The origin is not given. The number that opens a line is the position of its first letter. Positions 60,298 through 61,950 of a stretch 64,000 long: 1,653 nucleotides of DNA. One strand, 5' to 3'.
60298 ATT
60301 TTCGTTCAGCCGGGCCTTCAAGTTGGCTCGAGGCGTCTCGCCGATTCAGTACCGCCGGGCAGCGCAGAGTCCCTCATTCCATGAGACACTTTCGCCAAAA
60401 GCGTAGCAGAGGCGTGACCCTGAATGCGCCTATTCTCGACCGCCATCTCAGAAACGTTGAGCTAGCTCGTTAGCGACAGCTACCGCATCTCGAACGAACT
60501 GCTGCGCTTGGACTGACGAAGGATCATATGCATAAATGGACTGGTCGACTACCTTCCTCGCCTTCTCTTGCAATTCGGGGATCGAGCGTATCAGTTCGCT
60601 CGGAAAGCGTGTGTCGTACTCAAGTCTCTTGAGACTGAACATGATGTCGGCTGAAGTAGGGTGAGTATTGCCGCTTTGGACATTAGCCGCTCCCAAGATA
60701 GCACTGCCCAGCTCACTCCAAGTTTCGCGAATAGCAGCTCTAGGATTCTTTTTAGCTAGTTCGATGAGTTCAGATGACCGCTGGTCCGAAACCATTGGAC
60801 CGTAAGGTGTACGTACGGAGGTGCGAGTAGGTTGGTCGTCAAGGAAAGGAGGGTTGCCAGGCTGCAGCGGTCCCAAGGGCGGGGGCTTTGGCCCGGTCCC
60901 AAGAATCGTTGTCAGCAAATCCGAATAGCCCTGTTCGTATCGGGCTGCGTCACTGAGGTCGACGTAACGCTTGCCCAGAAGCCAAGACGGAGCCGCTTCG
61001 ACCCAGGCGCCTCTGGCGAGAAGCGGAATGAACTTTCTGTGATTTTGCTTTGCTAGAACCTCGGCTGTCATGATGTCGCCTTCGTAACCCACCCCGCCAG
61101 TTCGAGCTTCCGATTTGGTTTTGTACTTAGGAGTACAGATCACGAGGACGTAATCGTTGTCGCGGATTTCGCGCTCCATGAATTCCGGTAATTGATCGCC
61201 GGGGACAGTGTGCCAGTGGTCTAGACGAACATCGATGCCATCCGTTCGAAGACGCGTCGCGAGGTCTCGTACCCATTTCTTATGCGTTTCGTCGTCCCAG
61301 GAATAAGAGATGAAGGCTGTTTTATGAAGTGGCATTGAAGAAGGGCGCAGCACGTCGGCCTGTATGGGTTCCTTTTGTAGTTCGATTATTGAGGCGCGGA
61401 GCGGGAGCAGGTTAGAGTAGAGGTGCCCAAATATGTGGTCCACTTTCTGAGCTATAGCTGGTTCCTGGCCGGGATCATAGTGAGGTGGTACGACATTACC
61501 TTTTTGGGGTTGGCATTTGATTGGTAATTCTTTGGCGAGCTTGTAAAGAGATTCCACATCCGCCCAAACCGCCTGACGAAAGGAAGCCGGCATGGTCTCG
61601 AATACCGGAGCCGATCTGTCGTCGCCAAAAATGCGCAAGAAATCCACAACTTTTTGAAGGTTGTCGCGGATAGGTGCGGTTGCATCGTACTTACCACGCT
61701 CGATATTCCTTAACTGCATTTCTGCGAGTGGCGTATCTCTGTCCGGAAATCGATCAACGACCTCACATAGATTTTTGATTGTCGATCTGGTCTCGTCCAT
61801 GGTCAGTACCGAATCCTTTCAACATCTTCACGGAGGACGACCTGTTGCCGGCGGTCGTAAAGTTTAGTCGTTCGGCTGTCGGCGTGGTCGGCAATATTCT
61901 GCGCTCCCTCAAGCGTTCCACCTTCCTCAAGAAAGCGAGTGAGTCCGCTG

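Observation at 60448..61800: Integrase-adjacent three-domain TIR protein with none of the known TIR-system partners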

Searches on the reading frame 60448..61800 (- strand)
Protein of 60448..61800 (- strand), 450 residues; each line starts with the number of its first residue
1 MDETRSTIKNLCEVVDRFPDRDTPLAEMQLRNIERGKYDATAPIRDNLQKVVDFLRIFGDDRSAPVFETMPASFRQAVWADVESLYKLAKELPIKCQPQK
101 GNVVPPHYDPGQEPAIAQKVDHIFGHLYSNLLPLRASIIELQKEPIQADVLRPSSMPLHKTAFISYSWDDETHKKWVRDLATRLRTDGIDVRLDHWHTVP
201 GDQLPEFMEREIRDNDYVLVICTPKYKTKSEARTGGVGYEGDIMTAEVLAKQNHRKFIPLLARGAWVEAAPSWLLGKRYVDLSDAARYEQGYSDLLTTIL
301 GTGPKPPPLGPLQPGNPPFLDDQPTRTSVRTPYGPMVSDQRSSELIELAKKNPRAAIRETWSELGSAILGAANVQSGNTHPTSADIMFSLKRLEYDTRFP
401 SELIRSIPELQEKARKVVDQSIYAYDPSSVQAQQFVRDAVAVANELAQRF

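Call 3: search_protein_families(library=pfam, proteins=[window:60448-61800:-], max_evalue=1)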
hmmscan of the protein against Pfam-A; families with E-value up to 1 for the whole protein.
window:60448-61800:- (450 aa): 3 families
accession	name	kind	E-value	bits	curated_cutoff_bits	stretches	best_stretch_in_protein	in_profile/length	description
PF13676.11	TIR_2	-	1e-21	78.1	28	1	163-296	2-122/122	TIR domain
PF08357.16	SEFIR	-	3.7e-14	53.7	23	1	161-274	2-131/150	SEFIR domain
PF08482.15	HrpB_C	-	0.042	14.6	25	1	81-171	29-112/133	ATP-dependent helicase C-terminal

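Call 4: search_protein_families(library=padloc, proteins=[window:60448-61800:-], max_evalue=1)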
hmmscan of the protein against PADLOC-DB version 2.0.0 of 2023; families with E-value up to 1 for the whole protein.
window:60448-61800:- (450 aa): 4 families
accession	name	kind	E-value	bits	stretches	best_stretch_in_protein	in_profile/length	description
PDLC03957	bSEFIR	-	3.2e-67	226.1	1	154-352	33-215/412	-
PDLC05062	PDC-S66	-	3.8e-06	24.6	1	162-229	151-216/282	-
PDLC02421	Aga_TIR-PNTD1-PNTD2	-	0.0048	14.1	1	160-261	4-99/430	Class I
PDLC02403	Aga_TIR-PNTD1-PNTD2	-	0.017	12.2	1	169-297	13-129/443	Class I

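Call 5: search_protein_families(library=ncbifam, proteins=[window:60448-61800:-], max_evalue=1)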
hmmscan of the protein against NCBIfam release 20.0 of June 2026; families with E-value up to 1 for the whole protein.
window:60448-61800:- (450 aa): 1 family
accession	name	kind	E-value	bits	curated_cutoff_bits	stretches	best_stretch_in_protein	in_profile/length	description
NF058526.1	Thoeris_type3_ThcB4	equivalog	0.014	14.3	220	1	159-227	127-193/375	Thoeris type III anti-phage system protein ThcB4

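Call 7: find_homologous_proteins(query=window:60448-61800:-, max_evalue=0.001)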
Query window:60448-61800:- (450 aa): 1965 proteins with E <= 0.001 among 8000 candidates; the best 120 are listed.
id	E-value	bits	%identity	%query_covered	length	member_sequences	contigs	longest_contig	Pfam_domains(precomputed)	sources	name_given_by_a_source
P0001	0.0e+0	1031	100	100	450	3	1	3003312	PF08357.17,PF13676.12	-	-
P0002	3.1e-272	921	89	100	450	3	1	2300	PF08357.17,PF13676.12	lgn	-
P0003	1.2e-140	488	69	65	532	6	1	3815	PF08357.17,PF13676.12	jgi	jgi:TIR domain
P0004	1.9e-81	293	78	33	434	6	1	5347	PF08357.17,PF13676.12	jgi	-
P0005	6.1e-79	284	76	33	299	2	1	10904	PF08357.17,PF13676.12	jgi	jgi:hypothetical protein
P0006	7.8e-79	284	75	33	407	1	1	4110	PF08357.17,PF13676.12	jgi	jgi:hypothetical protein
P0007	1.4e-78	283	74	36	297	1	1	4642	PF08357.17,PF13676.12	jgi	jgi:hypothetical protein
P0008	3.6e-78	282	74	36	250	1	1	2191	PF08357.17,PF13676.12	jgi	jgi:hypothetical protein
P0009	8.6e-78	280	74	33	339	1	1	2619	PF08357.17,PF13676.12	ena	-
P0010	2.6e-77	279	70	39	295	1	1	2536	PF08357.17,PF13676.12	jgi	jgi:hypothetical protein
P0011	3.0e-77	279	53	61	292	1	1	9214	PF08357.17,PF13676.12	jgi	jgi:hypothetical protein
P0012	4.1e-77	278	70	34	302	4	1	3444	PF08357.17,PF13676.12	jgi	jgi:hypothetical protein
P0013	6.9e-76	274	71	33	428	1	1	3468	PF08357.17,PF13676.12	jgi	jgi:hypothetical protein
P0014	5.4e-75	271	70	36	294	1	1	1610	PF08357.17,PF13676.12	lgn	-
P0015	1.0e-74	270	73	33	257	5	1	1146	PF08357.17,PF13676.12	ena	-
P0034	6.0e-70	255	70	32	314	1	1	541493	PF08357.17,PF13676.12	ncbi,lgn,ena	-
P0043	5.0e-69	252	67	36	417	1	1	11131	PF08357.17,PF13676.12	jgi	jgi:transcriptional regulator with XRE-family HTH domain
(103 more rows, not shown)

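Call 14: search_solved_structures(query=window:60448-61800:-, max_evalue=1, show_alignments=3)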
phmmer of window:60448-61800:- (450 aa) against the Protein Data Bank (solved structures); distinct sequences matched with E-value up to 1: 12.
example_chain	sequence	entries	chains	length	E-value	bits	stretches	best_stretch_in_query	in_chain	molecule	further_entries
5y8f_A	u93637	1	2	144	1.3e-22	83.7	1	162-261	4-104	Sefir domain protein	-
5y8e_A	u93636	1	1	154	1.5e-22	83.5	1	162-261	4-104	Sefir domain protein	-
3h16_A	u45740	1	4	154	0.0049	19.2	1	155-226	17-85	TIR protein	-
7uxr_A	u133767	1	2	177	0.006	18.9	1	163-230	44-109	TIR domain protein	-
5lbd_A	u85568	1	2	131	0.062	15.5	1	349-388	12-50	Copper-transporting ATPase PAA1, chloroplastic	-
6jyi_A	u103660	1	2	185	0.22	13.7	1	138-201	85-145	Transcriptional repressor PadR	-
7uwg_A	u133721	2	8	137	0.34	13.1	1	162-229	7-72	Molecular chaperone Tir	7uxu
1u8y_A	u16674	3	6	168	0.58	12.3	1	319-422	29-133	Ras-related protein Ral-A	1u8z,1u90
8g83_A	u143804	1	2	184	0.67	12.1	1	162-229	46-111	NAD(+) hydrolase AbTIR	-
8c10_A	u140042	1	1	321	0.87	11.7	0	149-202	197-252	GH5 Cellulase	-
1uad_A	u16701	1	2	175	0.94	11.6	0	319-420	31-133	Ras-related protein Ral-A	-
6p0i_B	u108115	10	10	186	1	11.5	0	319-420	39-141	Ras-related protein Ral-A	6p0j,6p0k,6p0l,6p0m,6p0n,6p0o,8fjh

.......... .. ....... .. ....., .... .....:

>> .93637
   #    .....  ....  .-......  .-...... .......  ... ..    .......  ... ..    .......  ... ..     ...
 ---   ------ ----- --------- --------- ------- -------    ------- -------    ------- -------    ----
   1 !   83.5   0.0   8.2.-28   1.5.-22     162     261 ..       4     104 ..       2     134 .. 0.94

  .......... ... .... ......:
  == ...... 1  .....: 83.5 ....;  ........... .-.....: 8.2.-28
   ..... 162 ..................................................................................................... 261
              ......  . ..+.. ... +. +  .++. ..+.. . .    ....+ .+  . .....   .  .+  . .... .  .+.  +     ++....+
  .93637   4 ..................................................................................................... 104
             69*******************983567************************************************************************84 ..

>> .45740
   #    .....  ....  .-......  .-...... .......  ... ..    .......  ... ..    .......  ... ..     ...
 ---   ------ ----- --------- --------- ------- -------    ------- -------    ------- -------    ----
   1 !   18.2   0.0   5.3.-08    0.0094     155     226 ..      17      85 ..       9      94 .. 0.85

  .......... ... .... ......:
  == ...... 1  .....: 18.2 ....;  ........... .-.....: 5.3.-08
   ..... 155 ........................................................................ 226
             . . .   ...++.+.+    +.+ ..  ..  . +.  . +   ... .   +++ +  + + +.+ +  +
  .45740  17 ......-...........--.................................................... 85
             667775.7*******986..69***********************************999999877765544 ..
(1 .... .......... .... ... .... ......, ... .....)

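Call 17: find_encoding_contigs(protein=P0003, flank=10000, max_places=6)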
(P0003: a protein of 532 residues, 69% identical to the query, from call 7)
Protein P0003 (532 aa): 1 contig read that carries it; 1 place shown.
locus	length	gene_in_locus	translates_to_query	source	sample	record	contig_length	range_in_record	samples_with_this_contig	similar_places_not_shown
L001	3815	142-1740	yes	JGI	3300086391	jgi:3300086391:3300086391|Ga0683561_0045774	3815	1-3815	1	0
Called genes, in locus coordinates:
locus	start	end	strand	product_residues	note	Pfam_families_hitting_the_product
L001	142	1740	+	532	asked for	PF08357:SEFIR, PF13676:TIR_2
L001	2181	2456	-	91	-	-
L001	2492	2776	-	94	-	PF00216:Bac_DNA_binding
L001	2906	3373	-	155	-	PF00300:His_Phos_1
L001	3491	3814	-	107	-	?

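Call 18: find_encoding_contigs(protein=P0002, flank=10000, max_places=6)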
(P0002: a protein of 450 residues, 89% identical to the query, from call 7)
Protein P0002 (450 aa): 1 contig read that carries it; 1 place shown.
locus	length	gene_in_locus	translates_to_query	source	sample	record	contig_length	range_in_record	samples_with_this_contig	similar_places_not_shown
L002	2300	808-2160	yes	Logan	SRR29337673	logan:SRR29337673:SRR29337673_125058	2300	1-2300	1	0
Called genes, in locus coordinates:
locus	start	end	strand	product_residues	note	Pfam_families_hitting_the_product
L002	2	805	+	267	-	?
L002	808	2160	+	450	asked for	PF08357:SEFIR, PF13676:TIR_2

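Call 53: search_protein_families(library=padloc, proteins=[P0034, P0004, P0013, P0043, P0011, P0003], max_evalue=0.001)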
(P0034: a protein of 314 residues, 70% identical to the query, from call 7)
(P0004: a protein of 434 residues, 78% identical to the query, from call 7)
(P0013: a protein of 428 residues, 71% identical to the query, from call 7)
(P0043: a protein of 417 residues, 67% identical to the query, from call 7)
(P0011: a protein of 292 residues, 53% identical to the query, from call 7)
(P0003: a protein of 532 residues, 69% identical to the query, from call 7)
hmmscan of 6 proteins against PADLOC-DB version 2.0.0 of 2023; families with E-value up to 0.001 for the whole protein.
P0034 (314 aa): 2 families
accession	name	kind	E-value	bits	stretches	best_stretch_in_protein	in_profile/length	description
PDLC03957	bSEFIR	-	9e-67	224.6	1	1-228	35-245/412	-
PDLC05062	PDC-S66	-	2.3e-05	22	1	8-74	152-216/282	-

P0004 (434 aa): 3 families
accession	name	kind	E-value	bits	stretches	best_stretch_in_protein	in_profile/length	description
PDLC03957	bSEFIR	-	1e-65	221.2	1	1-192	35-233/412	-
PDLC05062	PDC-S66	-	1.9e-05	22.3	1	8-74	152-216/282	-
PDLC00420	ThsB1|ThsB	-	0.00063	17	1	5-120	2-112/319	TIR-like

P0013 (428 aa): 2 families
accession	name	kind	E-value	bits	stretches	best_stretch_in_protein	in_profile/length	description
PDLC03957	bSEFIR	-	1.3e-67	227.5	1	1-179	35-203/412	-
PDLC05062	PDC-S66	-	4e-07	27.8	1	7-74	151-216/282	-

P0043 (417 aa): 2 families
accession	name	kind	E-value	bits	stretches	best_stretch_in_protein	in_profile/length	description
PDLC03957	bSEFIR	-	1.1e-62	211.1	1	1-158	35-195/412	-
PDLC05062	PDC-S66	-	2.3e-06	25.3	1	8-75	152-217/282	-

P0011 (292 aa): 3 families
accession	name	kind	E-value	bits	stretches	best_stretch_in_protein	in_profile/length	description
PDLC03957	bSEFIR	-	2.3e-65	220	1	2-179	36-218/412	-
PDLC05062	PDC-S66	-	1e-07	29.7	1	7-74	151-216/282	-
PDLC02012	SAVED5--SAVED_TIR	-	0.00056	17.1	1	6-71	15-77/404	-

P0003 (532 aa): 2 families
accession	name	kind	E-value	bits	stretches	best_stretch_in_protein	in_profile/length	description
PDLC03957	bSEFIR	-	1.1e-63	214.5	1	212-375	28-195/412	-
PDLC05062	PDC-S66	-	1.7e-05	22.4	1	224-289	151-214/282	-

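Call 60: predict_structure(alignment_id=A5)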
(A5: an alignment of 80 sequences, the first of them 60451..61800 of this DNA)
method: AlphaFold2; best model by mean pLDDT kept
length: 450 residues; sequences in the alignment: 80
mean_pLDDT: 86.6   pTM: 0.46
mean pLDDT of the five models: 86.6, 86.0, 84.4, 80.8, 79.9
residues with pLDDT >= 90: 250; 70-90: 153; 50-70: 22; < 50: 25
segments of 3 or more residues with pLDDT < 50: 147-156, 316-330
pLDDT, mean of each block of 10 residues (from residue 1): 91 97 96 96 97 96 92 96 98 94 78 94 96 92 63 59 92 95 96 83 82 93 93 71 76 88 96 91 97 96 85 55 41 76 95 92 88 82 85 86 89 84 76 92 86
secondary structure, 60 per line:
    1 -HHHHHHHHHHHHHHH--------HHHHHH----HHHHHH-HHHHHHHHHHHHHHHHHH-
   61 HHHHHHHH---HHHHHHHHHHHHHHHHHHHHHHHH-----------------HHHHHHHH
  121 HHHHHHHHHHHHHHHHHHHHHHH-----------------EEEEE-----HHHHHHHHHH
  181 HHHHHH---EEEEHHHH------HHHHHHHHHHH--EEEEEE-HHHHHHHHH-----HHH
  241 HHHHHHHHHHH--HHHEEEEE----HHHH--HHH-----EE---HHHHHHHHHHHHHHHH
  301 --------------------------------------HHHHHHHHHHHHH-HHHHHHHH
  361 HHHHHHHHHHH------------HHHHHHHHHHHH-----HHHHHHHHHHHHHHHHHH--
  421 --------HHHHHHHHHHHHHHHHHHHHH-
elements in order: H2-16 H25-30 H35-40 H42-59 H61-68 H72-95 H113-143 E161-165 H171-186 E190-193 H194-197 H204-214 E217-222 H224-232 H238-251 E257-261 H266-269 H285-300 H339-351 H353-371 H384-395 H401-418 H429-449

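Call 64: fold_search(model_id=the predicted structure, library=pdb)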
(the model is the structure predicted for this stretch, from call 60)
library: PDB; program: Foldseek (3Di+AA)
matches with E <= 10: 842; with E <= 0.001: 5
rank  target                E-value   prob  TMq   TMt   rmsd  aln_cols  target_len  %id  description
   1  5y8e                  1.1e-06  1.00  0.28  0.75   3.7       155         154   37  Crystal Structure of a prokaryotic SEFIR domain (released 2018-04-04)
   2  5y8f_A                3.1e-06  1.00  0.27  0.78   3.4       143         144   37  Crystal Structure of a prokaryotic SEFIR domain (released 2018-04-04)
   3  9lmq_A                4.0e-04  1.00  0.24  0.33  18.0       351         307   11  Cryo-EM structure of TIR-STING/c-di-GMP complex (released 2025-08-27)
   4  9lmq_D                4.0e-04  1.00  0.23  0.31  18.6       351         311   12  Cryo-EM structure of TIR-STING/c-di-GMP complex (released 2025-08-27)
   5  1fyv                  6.2e-04  1.00  0.24  0.61   5.7       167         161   17  CRYSTAL STRUCTURE OF THE TIR DOMAIN OF HUMAN TLR1 (released 2000-11-22)
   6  7nux                  1.2e-03  1.00  0.26  0.67   5.1       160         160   17  Crystal structure of the TIR domain of human TLR1 (crystallised without ZN2+ ions) (released 2021-08-25)
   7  7nuw                  1.5e-03  1.00  0.24  0.61   5.7       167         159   17  Crystal structure of the TIR domain of human TLR1 (crystallised with Zn2+ ions) (released 2021-08-25)
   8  7uxr_A                1.5e-03  1.00  0.23  0.64   4.8       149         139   23  Crystal structure of the BtTir TIR domain (released 2022-09-07)
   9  9lmq_B                1.7e-03  1.00  0.24  0.32  17.9       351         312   11  Cryo-EM structure of TIR-STING/c-di-GMP complex (released 2025-08-27)
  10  9lmr_B                1.8e-03  1.00  0.21  0.30  18.0       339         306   12  Cryo-EM structure of TIR-STING/c-di-GMP complex fiber (released 2025-08-27)
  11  4w8h_A                1.9e-03  1.00  0.24  0.76   3.7       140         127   19  Crystal structure of the TIR domain of the Toll-related Receptor TRR-2 from the lower metazoan Hydra magnipapillata (c (released 2015-09-09)
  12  8yym_A                2.3e-03  1.00  0.25  0.75   3.2       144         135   16  Cryo-EM structure of cylindrical fiber of MyD88 TIR (released 2025-03-26)
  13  4w8g                  2.5e-03  1.00  0.24  0.77   3.7       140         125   19  Crystal structure of the TIR domain of the Toll-related Receptor TRR-2 from the lower metazoan Hydra magnipapillata (cry (released 2015-09-09)
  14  9lmr_F                2.5e-03  1.00  0.23  0.32  18.7       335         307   13  Cryo-EM structure of TIR-STING/c-di-GMP complex fiber (released 2025-08-27)
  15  8isy_B                3.0e-03  1.00  0.27  0.27   5.5       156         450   23  Cryo-EM structure of free-state Crt-SPARTA (released 2023-10-18)
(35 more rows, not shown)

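Call 76: find_encoding_contigs(protein=window:60448-61800:-, flank=10000, max_places=3)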
Protein window:60448-61800:- (450 aa): 1 contig read that carries it; 1 place shown.
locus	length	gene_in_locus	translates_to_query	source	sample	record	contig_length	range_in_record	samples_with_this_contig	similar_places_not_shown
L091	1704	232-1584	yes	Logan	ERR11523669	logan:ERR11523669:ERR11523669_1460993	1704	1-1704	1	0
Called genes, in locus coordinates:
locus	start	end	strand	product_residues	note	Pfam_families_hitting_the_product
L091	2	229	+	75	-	?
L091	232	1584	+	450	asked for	PF08357:SEFIR, PF13676:TIR_2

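Call 81: fold_search(model_id=the predicted structure, library=viral)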
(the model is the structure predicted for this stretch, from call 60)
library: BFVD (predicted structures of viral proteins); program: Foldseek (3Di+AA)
matches with E <= 10: 286; with E <= 0.001: 1
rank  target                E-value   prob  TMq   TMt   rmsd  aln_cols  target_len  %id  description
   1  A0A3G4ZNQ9            5.4e-04  1.00  0.25  0.44  17.1       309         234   10  CD-NTase-associated protein 12/Pycsar effector protein TIR domain-containing protein [Terrestrivirus sp.]
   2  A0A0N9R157            1.2e-03  1.00  0.24  0.41  15.0       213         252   18  Toll-like receptor [Chrysochromulina ericina virus CeV-01B]
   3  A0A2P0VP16            1.9e-02  1.00  0.23  0.12  15.6       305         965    8  TIR/WD40 domain-containing protein [Tetraselmis virus 1]
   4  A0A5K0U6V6            3.0e-02  1.00  0.21  0.49  10.4       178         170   13  Nucleoside 2-deoxyribosyltransferase [Yasminevirus sp. GU-2018]
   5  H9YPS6                4.9e-02  1.00  0.23  0.50  11.5       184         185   14  (no name in the UniProt tables at hand)
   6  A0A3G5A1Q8            6.6e-02  1.00  0.21  0.54   5.4       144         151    9  Nucleoside 2-deoxyribosyltransferase [Harvfovirus sp.]
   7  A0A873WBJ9            9.0e-02  1.00  0.24  0.54   8.9       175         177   10  (no name in the UniProt tables at hand)
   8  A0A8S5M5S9            1.1e-01  1.00  0.21  0.54   5.2       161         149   13  Nucleoside 2-deoxyribosyltransferase [Podoviridae sp. ctaNW81]
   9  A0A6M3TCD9            1.2e-01  0.99  0.22  0.32   6.6       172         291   17  (no name in the UniProt tables at hand)
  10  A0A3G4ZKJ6            1.3e-01  0.84  0.22  0.28  19.7       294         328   12  Uncharacterized protein [Terrestrivirus sp.]
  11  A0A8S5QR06            1.8e-01  0.60  0.19  0.27  19.9       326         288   13  CMP/hydroxymethyl CMP hydrolase [Caudovirales sp. ctkvU4]
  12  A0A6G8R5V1            2.2e-01  0.98  0.21  0.40   7.5       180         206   10  NADPH-dependent oxidoreductase [Synechococcus phage S-N03]
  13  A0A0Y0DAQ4            2.3e-01  0.96  0.20  0.45   8.1       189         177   11  Nucleoside deoxyribosyltransferase [Mycobacterium phage Weiss13]
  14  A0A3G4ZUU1            2.4e-01  0.35  0.18  0.13  21.7       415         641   11  Uncharacterized protein [Edafosvirus sp.]
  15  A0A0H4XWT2            2.4e-01  0.12  0.10  0.11  22.6       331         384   14  Uncharacterized protein [Salmon gill poxvirus]
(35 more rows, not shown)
